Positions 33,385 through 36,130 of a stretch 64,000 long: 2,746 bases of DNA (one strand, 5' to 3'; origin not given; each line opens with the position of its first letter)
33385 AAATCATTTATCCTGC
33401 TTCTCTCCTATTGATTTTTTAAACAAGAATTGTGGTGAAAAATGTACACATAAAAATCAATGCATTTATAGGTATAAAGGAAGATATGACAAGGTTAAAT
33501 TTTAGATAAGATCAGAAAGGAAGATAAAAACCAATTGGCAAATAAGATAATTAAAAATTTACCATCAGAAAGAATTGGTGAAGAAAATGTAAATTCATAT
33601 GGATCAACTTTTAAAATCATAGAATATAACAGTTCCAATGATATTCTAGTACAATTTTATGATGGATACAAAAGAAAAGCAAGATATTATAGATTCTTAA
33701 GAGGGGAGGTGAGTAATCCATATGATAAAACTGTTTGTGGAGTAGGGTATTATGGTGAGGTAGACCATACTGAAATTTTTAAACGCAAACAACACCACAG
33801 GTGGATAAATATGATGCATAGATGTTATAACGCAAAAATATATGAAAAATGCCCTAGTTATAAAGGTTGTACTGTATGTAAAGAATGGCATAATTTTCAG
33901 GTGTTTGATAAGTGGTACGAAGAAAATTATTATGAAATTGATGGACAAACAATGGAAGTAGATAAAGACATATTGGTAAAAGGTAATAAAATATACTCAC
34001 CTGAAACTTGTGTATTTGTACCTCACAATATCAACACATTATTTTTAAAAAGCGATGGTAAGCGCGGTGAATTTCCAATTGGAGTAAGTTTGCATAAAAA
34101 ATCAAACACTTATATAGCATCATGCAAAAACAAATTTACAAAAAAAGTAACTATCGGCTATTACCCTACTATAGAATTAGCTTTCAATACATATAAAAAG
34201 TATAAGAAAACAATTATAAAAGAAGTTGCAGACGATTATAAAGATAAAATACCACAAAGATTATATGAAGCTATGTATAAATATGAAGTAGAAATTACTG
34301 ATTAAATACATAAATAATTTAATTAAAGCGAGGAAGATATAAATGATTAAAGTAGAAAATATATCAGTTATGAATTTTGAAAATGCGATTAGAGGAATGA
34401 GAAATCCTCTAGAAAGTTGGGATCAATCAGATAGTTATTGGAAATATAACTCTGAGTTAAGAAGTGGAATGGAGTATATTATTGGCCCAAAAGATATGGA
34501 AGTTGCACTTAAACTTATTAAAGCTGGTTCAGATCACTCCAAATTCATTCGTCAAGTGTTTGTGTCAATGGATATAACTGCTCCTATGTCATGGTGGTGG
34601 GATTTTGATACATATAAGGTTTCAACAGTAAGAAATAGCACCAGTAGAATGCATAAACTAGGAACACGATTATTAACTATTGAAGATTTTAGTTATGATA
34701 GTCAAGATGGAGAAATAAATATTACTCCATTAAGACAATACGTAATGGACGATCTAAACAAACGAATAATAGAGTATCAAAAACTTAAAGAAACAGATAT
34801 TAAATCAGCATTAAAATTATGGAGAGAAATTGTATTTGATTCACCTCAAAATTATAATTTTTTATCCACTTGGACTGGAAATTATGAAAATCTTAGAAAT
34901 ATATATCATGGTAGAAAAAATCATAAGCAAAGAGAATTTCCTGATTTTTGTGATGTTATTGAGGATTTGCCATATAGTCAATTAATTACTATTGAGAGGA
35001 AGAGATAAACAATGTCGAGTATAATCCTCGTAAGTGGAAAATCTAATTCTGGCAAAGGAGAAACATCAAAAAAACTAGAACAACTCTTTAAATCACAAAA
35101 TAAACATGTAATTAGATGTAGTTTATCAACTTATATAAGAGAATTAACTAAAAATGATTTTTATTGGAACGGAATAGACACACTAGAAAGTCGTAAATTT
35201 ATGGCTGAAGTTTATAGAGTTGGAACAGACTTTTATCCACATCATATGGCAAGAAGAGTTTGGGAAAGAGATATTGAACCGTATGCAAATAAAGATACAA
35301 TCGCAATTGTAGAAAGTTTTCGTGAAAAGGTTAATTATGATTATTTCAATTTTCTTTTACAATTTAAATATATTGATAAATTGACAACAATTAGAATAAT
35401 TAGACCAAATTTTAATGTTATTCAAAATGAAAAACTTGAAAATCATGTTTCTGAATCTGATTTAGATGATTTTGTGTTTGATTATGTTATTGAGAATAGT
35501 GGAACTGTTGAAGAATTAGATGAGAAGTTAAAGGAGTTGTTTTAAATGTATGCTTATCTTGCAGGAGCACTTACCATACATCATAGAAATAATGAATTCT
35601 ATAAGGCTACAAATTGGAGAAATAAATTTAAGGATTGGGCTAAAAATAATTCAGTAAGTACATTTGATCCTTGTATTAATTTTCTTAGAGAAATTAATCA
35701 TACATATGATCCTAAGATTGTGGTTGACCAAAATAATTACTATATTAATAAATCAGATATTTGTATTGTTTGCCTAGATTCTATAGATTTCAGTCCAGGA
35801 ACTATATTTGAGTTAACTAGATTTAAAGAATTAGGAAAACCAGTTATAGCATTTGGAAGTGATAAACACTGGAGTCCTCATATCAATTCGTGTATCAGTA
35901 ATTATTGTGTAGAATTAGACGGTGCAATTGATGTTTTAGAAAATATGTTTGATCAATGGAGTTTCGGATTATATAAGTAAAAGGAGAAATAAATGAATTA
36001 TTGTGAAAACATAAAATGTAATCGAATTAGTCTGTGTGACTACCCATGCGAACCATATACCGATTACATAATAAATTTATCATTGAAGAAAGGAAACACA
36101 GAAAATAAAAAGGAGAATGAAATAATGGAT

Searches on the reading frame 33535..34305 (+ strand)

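Call 12: search_protein_families(library=phrogs, proteins=[window:33535-34305:+], max_evalue=0.01)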
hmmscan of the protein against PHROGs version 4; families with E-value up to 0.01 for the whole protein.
window:33535-34305:+ (256 aa): 8 families
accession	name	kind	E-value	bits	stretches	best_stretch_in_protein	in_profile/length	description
phrog_953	-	DNA, RNA and nucleotide metabolism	1.3e-63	216.8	1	64-254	196-388/420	HNH endonuclease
phrog_374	-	DNA, RNA and nucleotide metabolism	3.2e-39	136.2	1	65-255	267-436/617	HNH endonuclease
phrog_2081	-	DNA, RNA and nucleotide metabolism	6.5e-34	118.8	1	20-184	34-211/433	HNH endonuclease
phrog_30929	-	unknown function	4.1e-21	76.4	1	57-239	9-188/413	-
phrog_3377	-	DNA, RNA and nucleotide metabolism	3.6e-08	34.5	1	81-163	9-86/196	HNH endonuclease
phrog_899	-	unknown function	4.7e-06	27.8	1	125-238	48-122/221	-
phrog_99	-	DNA, RNA and nucleotide metabolism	3.3e-05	24.7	1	182-245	216-277/383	HNH endonuclease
phrog_8790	-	DNA, RNA and nucleotide metabolism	0.00029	21.9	1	83-173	22-105/241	restriction endonuclease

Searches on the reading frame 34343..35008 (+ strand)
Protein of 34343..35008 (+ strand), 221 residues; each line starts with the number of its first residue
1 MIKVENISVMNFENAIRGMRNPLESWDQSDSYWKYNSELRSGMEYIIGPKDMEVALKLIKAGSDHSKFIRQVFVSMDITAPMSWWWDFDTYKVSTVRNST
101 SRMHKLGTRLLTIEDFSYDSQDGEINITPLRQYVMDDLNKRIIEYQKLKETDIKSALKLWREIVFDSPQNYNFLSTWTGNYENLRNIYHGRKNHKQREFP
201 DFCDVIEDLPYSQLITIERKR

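Call 10: search_protein_families(library=pfam, proteins=[window:34343-35008:+], max_evalue=0.01)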
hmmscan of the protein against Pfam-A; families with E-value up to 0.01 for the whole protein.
window:34343-35008:+ (221 aa): 0 families

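Call 12: search_protein_families(library=phrogs, proteins=[window:34343-35008:+], max_evalue=0.01)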
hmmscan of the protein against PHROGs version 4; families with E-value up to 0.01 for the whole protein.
window:34343-35008:+ (221 aa): 1 family
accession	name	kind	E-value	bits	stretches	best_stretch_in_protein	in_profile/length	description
phrog_6721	-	unknown function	1.2e-60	205.8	1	1-217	7-216/218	-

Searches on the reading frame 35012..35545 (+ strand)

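Call 10: search_protein_families(library=pfam, proteins=[window:35012-35545:+], max_evalue=0.01)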
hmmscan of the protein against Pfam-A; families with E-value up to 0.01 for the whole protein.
window:35012-35545:+ (177 aa): 3 families
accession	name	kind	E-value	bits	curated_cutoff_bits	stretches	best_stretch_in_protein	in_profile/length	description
PF21448.3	DNMK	-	0.00035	20.7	27.1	1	44-172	113-232/232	Deoxynucleotide monophosphate kinase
PF04275.20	P-mevalo_kinase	-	0.00072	19.9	33.8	1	7-113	1-109/114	Phosphomevalonate kinase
PF08433.16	KTI12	-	0.0096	15.9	22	0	4-53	3-49/271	Chromatin associated protein KTI12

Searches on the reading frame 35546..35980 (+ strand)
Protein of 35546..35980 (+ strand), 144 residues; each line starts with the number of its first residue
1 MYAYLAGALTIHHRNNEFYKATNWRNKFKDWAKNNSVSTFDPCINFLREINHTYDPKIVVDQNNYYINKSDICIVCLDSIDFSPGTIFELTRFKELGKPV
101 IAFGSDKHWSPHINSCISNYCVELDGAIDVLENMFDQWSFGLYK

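Call 10: search_protein_families(library=pfam, proteins=[window:35546-35980:+], max_evalue=0.01)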
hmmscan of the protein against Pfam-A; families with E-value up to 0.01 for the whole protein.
window:35546-35980:+ (144 aa): 2 families
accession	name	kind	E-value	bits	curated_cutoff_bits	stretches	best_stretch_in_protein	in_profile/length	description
PF05014.21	Nuc_deoxyrib_tr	-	2.2e-08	34.7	28.8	1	4-123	2-108/117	Nucleoside 2-deoxyribosyltransferase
PF15891.11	Nuc_deoxyri_tr2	-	0.0014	19.3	30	1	4-103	5-101/105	Nucleoside 2-deoxyribosyltransferase like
